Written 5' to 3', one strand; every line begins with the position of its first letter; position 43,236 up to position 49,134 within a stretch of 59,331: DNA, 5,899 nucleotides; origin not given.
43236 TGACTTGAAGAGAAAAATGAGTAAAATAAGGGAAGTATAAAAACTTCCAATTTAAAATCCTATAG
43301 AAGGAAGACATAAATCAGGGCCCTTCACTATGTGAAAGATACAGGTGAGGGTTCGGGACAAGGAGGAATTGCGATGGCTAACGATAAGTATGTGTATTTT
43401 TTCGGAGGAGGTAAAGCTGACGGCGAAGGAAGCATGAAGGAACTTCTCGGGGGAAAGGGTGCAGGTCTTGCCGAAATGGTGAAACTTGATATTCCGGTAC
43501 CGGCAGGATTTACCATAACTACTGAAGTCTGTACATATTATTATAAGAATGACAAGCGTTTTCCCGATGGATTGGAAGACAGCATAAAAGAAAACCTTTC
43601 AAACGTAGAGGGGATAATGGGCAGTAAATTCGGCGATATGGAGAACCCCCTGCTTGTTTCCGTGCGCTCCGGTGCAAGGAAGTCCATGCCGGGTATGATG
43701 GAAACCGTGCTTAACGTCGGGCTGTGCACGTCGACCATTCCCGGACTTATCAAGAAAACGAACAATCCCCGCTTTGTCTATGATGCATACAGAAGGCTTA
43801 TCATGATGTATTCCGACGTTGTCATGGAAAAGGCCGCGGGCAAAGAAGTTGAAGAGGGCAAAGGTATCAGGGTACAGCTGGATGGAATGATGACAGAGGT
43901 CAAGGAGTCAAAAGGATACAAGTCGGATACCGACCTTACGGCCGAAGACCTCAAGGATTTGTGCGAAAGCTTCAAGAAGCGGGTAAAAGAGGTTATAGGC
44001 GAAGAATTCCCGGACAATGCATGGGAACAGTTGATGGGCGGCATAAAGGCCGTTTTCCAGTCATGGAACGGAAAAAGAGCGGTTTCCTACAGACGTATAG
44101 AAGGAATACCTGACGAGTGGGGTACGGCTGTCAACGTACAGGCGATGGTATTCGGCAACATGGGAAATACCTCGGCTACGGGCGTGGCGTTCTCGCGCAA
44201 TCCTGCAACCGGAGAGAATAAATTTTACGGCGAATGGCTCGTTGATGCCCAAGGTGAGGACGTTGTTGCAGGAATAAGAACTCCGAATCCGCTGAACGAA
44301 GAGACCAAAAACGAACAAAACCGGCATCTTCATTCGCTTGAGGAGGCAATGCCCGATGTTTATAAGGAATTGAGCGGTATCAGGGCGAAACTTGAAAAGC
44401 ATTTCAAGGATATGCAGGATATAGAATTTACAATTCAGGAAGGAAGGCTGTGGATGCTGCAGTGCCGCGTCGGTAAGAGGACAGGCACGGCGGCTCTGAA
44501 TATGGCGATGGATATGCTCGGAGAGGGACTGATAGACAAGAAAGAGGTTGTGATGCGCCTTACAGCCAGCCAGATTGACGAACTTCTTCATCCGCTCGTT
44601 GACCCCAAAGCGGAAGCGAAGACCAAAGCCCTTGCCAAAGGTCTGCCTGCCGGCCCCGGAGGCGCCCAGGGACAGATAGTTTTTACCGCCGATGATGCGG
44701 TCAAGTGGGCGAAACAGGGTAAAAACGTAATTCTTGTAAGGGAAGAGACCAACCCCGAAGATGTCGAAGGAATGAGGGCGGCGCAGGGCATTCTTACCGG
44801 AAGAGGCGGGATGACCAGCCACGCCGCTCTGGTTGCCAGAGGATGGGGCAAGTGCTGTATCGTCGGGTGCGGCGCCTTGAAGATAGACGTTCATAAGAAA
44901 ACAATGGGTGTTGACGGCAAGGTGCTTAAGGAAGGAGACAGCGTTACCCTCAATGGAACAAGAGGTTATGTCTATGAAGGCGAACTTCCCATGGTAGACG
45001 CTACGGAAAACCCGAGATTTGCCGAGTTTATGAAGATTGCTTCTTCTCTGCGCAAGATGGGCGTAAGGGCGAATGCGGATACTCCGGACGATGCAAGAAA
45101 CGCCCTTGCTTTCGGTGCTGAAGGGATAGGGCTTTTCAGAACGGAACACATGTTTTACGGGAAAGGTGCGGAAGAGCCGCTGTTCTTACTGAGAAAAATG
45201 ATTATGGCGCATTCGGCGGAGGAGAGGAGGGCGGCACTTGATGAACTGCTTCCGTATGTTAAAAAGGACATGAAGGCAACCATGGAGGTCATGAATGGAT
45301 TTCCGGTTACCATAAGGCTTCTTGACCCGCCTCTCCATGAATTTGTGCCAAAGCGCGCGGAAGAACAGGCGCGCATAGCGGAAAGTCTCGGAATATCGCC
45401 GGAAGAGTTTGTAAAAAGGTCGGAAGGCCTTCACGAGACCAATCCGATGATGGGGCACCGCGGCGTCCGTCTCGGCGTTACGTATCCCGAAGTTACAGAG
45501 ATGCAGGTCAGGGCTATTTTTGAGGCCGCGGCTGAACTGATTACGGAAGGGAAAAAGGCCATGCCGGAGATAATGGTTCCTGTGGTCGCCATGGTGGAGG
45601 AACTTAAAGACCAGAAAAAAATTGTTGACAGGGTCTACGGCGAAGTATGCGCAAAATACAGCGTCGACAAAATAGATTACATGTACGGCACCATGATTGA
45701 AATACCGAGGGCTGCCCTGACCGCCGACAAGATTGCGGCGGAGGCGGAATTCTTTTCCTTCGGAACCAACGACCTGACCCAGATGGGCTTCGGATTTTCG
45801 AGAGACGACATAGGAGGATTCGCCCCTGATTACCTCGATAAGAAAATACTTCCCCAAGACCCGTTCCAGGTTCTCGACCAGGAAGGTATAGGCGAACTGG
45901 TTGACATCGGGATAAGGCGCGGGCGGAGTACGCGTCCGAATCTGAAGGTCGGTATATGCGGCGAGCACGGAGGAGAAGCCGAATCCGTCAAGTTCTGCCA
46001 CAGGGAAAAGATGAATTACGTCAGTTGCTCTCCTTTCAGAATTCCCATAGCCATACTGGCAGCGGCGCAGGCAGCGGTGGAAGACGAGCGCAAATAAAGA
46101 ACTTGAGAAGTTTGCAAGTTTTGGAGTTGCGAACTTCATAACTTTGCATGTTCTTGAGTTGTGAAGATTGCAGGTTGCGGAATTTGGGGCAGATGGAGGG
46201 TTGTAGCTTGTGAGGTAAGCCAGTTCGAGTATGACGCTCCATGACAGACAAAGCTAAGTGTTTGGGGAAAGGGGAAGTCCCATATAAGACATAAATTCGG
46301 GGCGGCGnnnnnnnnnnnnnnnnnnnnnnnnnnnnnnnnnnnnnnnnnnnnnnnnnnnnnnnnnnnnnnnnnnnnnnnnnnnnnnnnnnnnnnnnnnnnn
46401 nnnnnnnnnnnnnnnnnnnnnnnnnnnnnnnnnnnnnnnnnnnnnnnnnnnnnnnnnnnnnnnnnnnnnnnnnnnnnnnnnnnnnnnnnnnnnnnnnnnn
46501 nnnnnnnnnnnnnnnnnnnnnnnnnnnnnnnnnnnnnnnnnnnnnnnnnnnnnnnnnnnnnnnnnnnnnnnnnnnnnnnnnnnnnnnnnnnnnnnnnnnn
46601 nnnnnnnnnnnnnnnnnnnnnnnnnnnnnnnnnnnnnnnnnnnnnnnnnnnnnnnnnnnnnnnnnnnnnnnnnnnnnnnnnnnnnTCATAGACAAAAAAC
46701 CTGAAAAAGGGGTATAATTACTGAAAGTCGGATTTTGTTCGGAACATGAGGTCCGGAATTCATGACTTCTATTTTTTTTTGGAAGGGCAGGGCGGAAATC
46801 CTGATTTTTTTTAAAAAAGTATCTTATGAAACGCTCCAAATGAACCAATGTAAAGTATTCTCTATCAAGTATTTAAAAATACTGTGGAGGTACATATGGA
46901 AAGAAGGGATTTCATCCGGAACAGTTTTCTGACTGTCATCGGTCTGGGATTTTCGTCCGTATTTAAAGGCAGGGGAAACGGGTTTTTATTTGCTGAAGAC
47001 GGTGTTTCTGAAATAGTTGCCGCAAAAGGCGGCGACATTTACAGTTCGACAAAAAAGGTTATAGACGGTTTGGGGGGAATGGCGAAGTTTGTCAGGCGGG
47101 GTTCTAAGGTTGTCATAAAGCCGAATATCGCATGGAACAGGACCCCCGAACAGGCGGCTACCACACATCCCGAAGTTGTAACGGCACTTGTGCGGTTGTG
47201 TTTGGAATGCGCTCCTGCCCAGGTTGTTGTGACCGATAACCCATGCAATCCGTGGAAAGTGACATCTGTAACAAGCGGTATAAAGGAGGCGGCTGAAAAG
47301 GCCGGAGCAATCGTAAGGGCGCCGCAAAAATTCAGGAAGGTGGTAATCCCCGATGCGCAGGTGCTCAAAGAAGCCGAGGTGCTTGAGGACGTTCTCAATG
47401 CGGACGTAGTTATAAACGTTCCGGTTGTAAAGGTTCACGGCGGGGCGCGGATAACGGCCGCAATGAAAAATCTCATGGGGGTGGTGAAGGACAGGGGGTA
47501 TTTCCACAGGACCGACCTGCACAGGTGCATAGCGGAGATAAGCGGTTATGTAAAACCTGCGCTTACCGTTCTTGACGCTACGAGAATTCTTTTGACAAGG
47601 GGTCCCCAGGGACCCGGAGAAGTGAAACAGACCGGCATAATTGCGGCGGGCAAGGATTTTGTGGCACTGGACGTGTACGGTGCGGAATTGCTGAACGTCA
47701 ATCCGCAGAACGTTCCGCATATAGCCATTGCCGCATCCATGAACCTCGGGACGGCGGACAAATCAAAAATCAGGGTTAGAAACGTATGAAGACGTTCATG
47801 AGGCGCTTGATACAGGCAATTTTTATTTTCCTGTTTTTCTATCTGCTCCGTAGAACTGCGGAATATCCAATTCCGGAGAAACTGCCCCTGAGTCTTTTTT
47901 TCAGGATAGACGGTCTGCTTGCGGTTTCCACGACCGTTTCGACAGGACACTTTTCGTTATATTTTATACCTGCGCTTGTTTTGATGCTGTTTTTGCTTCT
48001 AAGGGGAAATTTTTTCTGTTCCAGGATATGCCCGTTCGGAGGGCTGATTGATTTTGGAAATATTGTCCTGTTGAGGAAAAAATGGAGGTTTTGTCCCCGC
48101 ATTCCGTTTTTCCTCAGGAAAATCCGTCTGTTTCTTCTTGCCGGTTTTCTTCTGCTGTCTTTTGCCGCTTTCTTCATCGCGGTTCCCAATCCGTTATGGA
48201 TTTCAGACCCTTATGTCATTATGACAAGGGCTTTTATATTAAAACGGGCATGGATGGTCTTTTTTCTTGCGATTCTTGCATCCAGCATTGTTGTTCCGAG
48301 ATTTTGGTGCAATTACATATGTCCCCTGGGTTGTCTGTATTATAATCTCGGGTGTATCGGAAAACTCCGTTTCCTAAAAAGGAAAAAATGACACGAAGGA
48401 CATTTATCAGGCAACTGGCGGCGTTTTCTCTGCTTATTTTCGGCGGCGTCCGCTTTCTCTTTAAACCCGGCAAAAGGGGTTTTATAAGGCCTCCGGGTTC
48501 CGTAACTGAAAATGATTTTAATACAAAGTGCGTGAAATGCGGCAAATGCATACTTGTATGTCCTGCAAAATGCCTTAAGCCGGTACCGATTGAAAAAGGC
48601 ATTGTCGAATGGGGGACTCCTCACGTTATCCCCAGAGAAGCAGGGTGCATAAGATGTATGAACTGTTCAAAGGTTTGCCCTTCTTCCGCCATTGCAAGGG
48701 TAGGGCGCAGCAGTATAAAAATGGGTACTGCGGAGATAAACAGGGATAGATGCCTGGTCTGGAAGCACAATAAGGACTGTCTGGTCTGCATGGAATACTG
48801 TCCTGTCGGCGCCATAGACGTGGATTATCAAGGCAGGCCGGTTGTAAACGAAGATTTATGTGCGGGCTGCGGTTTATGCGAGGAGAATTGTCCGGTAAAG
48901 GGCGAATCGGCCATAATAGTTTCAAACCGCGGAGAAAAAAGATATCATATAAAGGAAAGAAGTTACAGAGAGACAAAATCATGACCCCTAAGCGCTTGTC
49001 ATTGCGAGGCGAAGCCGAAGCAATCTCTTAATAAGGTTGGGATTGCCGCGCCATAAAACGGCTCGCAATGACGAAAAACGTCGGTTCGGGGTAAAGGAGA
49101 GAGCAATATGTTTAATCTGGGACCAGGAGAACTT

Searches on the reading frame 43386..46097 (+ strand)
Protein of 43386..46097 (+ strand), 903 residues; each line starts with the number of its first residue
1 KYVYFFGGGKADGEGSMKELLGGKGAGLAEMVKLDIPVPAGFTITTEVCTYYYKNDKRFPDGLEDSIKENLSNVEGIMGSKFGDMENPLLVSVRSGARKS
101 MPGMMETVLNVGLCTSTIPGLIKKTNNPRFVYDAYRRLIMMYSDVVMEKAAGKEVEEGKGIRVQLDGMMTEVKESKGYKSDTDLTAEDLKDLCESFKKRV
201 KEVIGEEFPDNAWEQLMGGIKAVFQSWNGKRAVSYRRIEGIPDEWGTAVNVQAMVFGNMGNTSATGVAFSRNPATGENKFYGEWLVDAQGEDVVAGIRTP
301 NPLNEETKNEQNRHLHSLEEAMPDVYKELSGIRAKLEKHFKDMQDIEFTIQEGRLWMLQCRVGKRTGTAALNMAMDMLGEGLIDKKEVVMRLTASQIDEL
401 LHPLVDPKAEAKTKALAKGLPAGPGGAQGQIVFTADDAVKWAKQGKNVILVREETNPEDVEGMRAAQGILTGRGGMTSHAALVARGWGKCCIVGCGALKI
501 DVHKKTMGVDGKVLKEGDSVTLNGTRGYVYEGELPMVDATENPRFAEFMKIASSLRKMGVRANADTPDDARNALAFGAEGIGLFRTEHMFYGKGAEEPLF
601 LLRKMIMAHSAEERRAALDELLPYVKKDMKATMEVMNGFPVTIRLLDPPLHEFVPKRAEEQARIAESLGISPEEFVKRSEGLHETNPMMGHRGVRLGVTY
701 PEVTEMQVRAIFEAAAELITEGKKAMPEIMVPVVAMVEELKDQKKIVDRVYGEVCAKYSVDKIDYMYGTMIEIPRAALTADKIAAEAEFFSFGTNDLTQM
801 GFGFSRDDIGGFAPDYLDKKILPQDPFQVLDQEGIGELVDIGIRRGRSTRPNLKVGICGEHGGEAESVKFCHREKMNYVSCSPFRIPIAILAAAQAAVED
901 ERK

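Call 93: search_protein_families(library=pfam, proteins=[window:43386-46097:+], max_evalue=0.00001)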
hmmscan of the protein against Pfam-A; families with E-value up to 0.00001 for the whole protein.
window:43386-46097:+ (903 aa): 3 families
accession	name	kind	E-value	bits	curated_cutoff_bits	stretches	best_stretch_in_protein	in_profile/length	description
PF02896.24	PEP-utilizers_C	-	6.2e-75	252.5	22.8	1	544-896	6-291/293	PEP-utilising enzyme, PEP-binding domain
PF01326.24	PPDK_N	-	3.2e-55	188.2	27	2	64-378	78-324/328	Pyruvate phosphate dikinase, AMP/ATP-binding domain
PF00391.29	PEP-utilizers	-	5e-24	84.1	23.1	1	446-527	3-72/72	PEP-utilising enzyme, mobile domain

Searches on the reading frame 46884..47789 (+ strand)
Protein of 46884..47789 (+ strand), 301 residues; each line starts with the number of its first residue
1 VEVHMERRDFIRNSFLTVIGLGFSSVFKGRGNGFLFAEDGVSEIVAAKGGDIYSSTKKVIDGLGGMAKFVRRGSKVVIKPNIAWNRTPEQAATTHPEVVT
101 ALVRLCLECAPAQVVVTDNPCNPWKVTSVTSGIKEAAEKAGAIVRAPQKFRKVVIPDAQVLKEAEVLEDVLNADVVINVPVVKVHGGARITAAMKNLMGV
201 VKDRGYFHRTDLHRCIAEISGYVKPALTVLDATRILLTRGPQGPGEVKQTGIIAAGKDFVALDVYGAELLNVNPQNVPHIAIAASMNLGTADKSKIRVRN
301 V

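Call 93: search_protein_families(library=pfam, proteins=[window:46884-47789:+], max_evalue=0.00001)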
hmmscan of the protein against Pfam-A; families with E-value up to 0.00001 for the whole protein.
window:46884-47789:+ (301 aa): 1 family
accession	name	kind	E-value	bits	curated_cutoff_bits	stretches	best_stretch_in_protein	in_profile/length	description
PF04015.17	DUF362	-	1.6e-52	178.9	24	1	76-267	1-199/200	Domain of unknown function (DUF362)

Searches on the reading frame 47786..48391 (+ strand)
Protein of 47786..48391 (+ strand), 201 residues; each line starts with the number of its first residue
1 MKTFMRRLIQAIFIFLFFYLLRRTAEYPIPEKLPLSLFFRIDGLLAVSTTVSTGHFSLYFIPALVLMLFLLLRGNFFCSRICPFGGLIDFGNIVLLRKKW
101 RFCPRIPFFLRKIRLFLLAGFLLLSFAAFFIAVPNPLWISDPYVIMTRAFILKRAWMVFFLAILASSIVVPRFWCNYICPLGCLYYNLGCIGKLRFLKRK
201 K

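Call 93: search_protein_families(library=pfam, proteins=[window:47786-48391:+], max_evalue=0.00001)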
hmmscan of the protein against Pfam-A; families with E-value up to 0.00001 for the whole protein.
window:47786-48391:+ (201 aa): 1 family
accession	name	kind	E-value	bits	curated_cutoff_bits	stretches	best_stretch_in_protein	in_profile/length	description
PF12801.12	Fer4_5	-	2.6e-12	47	22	2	155-184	4-33/48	4Fe-4S binding domain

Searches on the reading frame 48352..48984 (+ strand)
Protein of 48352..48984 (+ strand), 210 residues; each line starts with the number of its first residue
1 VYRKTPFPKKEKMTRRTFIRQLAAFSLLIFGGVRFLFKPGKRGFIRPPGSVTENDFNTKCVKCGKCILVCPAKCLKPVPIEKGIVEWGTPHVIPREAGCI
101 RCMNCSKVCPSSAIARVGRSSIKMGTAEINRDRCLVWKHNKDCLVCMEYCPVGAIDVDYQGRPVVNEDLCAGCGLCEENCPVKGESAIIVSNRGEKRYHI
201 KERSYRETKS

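Call 93: search_protein_families(library=pfam, proteins=[window:48352-48984:+], max_evalue=0.00001)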
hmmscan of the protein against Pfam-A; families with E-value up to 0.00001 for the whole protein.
window:48352-48984:+ (210 aa): 12 families
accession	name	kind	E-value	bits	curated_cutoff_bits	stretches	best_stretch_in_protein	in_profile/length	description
PF12838.12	Fer4_7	-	3.1e-17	63.2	27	2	99-154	2-52/52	4Fe-4S dicluster domain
PF12837.12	Fer4_6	-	3.7e-17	61.8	25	1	163-182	2-21/24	4Fe-4S binding domain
PF00037.32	Fer4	-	5.8e-17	61.2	21.1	0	163-182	1-20/24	4Fe-4S binding domain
PF13237.11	Fer4_10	-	1.3e-13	51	25.5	0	96-151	6-53/53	4Fe-4S dicluster domain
PF14697.11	Fer4_21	-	1.9e-12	47.6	35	1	127-183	1-54/59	4Fe-4S dicluster domain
PF13187.11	Fer4_9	-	7e-12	45.6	27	1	59-114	1-52/52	4Fe-4S dicluster domain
PF12797.12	Fer4_2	-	7.1e-11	41.8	24.5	0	162-182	2-22/22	4Fe-4S binding domain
PF13484.11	Fer4_16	-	5.3e-10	40.4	30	0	99-152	2-65/66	4Fe-4S double cluster binding domain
PF13183.11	Fer4_8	-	5e-09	37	27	0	169-182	4-17/68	4Fe-4S dicluster domain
PF25160.1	LdpA_Fe-S-bd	-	3.6e-08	33.5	27.6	0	146-183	9-41/49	LdpA Fe-S cluster-binding domain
PF12798.12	Fer4_3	-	1.6e-07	32.1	27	0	99-113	1-15/15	4Fe-4S binding domain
PF12800.12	Fer4_4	-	2e-07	31.1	24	0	168-182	2-16/17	4Fe-4S binding domain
